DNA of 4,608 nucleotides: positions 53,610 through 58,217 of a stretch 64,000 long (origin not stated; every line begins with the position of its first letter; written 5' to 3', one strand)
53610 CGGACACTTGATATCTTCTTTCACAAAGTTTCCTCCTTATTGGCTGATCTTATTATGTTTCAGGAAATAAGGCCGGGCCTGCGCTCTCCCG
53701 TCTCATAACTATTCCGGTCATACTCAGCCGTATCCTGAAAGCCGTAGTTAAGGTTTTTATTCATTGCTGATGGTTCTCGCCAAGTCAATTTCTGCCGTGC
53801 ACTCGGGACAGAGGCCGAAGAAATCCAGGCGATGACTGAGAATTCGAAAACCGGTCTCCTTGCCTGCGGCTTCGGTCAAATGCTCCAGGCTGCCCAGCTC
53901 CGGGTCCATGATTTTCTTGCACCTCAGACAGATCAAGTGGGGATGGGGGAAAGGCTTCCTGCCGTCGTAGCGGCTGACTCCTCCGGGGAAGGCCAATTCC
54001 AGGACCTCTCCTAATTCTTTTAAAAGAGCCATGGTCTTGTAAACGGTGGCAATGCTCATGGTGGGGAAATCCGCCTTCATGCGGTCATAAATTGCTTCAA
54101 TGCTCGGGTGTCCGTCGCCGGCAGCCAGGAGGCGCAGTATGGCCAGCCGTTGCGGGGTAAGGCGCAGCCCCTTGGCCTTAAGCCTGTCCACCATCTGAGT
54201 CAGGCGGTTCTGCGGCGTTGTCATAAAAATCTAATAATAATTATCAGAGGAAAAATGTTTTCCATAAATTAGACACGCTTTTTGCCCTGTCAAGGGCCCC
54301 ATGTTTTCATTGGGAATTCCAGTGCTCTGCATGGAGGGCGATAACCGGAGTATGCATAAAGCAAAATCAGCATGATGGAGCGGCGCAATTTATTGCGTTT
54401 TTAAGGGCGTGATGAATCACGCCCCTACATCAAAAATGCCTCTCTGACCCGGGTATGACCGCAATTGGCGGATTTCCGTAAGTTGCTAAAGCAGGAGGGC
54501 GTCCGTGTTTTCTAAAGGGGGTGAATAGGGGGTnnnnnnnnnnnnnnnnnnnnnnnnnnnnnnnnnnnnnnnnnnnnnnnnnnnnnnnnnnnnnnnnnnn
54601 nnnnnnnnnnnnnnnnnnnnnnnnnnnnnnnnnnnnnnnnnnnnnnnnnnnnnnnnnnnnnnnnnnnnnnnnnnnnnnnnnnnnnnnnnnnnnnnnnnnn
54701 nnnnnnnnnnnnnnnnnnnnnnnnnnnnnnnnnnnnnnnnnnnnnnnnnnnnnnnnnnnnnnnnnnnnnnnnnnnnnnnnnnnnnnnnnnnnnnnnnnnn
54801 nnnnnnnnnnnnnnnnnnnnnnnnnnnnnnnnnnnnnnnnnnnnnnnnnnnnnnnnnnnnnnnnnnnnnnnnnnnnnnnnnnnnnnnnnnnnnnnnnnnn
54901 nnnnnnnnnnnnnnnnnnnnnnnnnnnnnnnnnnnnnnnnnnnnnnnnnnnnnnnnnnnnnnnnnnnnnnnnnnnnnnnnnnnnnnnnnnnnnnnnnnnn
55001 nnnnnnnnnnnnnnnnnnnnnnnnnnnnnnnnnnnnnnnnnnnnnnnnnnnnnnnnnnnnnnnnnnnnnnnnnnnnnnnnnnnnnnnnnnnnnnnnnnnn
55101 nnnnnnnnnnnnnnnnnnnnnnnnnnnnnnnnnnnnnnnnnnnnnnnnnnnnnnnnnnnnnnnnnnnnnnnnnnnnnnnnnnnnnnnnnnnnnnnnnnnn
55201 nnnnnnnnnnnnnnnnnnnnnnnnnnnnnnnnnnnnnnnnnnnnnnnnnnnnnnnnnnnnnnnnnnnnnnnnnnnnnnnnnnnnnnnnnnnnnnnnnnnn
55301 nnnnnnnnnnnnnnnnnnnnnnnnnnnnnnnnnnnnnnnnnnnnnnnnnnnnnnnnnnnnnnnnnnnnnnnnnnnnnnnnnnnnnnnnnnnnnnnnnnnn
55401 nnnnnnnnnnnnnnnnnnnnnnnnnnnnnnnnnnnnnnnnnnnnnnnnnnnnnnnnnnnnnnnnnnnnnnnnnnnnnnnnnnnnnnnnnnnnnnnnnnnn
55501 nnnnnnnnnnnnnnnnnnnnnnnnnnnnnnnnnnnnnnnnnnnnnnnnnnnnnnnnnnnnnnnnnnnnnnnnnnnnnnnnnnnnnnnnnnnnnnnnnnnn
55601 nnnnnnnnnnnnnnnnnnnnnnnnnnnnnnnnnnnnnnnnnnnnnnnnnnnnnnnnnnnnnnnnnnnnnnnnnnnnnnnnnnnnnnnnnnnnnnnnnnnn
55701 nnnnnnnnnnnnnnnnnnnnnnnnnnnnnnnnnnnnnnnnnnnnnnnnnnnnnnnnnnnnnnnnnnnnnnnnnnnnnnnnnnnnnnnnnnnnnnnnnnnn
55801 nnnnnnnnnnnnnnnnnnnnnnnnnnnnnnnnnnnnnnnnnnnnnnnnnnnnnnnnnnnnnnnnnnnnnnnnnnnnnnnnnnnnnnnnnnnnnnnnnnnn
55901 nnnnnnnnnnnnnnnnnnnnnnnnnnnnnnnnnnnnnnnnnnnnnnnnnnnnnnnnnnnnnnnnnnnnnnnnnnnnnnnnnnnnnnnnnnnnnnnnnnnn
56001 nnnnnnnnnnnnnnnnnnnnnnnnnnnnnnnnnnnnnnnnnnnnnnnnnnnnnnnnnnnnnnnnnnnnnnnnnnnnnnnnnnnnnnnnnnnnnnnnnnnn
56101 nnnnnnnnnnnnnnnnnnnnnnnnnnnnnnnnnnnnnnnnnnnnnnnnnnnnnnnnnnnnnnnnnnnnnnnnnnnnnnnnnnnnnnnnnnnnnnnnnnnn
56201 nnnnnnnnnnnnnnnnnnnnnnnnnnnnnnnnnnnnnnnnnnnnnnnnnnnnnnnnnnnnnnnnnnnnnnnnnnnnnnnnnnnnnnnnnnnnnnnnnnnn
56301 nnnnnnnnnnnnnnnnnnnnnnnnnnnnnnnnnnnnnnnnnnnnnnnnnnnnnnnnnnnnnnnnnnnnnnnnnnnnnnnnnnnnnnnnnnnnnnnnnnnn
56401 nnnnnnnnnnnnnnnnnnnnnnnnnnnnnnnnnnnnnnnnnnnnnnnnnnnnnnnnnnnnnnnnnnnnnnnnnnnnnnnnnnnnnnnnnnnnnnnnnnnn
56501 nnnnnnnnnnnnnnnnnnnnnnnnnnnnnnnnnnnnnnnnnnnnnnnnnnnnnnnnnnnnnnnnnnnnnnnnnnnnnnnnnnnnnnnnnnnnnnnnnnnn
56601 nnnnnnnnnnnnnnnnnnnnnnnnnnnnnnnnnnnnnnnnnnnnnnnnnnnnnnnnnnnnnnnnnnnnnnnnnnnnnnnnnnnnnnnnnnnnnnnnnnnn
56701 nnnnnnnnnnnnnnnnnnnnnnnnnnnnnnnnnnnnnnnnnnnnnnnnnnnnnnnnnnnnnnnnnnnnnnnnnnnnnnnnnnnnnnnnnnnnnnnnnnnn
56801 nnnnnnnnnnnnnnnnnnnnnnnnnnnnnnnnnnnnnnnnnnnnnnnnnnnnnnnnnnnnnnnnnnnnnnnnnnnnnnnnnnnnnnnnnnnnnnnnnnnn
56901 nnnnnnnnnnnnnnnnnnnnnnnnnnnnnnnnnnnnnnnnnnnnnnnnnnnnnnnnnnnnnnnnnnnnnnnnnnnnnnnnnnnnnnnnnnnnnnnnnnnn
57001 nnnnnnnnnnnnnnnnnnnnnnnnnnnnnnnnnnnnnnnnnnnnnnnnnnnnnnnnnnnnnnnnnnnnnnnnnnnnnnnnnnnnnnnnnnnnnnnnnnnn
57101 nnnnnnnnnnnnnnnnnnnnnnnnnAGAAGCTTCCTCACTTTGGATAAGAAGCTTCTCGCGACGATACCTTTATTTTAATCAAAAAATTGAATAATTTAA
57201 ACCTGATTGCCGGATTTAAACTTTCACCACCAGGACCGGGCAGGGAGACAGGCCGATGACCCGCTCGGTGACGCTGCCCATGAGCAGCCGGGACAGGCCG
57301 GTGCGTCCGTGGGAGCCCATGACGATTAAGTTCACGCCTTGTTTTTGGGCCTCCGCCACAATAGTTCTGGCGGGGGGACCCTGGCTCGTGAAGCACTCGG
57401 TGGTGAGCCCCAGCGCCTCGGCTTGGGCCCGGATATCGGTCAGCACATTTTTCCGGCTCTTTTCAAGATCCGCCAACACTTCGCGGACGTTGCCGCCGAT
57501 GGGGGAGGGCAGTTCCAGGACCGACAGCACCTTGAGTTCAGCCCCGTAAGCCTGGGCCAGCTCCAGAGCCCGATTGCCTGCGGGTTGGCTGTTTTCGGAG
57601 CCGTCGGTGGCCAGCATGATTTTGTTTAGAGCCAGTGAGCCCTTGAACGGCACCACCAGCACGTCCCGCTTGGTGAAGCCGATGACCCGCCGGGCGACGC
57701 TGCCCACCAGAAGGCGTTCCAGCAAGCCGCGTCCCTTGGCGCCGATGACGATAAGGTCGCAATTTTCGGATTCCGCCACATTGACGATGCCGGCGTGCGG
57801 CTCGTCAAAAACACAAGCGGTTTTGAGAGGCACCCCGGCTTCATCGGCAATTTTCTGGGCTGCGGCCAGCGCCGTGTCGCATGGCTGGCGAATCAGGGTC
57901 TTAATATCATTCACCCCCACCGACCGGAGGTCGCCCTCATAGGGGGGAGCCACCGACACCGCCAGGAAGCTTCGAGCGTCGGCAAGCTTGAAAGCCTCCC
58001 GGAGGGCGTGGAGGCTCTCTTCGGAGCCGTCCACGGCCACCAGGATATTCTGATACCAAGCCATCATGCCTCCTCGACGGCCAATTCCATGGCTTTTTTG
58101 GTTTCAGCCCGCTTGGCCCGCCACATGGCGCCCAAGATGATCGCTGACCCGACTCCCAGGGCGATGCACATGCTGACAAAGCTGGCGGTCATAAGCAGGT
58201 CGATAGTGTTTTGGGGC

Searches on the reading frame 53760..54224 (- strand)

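Call 13: search_protein_families(library=pfam, proteins=[window:53760-54224:-], max_evalue=0.001)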
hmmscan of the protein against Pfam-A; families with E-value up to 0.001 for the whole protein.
window:53760-54224:- (155 aa): 1 family
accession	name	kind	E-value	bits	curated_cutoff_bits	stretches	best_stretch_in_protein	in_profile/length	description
PF01475.25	FUR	-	3.4e-29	101.9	23.1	1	18-135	2-120/121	Ferric uptake regulator family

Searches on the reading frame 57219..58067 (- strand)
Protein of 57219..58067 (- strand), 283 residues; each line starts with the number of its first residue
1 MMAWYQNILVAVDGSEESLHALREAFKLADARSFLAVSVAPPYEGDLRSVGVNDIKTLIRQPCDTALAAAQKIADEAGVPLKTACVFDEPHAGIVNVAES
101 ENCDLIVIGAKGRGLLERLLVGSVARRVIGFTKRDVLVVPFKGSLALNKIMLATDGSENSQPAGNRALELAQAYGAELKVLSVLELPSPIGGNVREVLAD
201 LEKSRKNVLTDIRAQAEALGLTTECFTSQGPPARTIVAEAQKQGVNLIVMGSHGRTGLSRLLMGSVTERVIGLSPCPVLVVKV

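Call 13: search_protein_families(library=pfam, proteins=[window:57219-58067:-], max_evalue=0.001)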
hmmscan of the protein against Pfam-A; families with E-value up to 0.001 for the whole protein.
window:57219-58067:- (283 aa): 1 family
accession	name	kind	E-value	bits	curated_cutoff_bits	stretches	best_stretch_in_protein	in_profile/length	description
PF00582.32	Usp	-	9.3e-64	214.7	24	2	148-282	3-141/141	Universal stress protein family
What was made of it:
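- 57216..58067 (-): Divergent gene 3: tandem universal stress protein. PF00582, E = 9.3e-64, two stretches (call 13).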
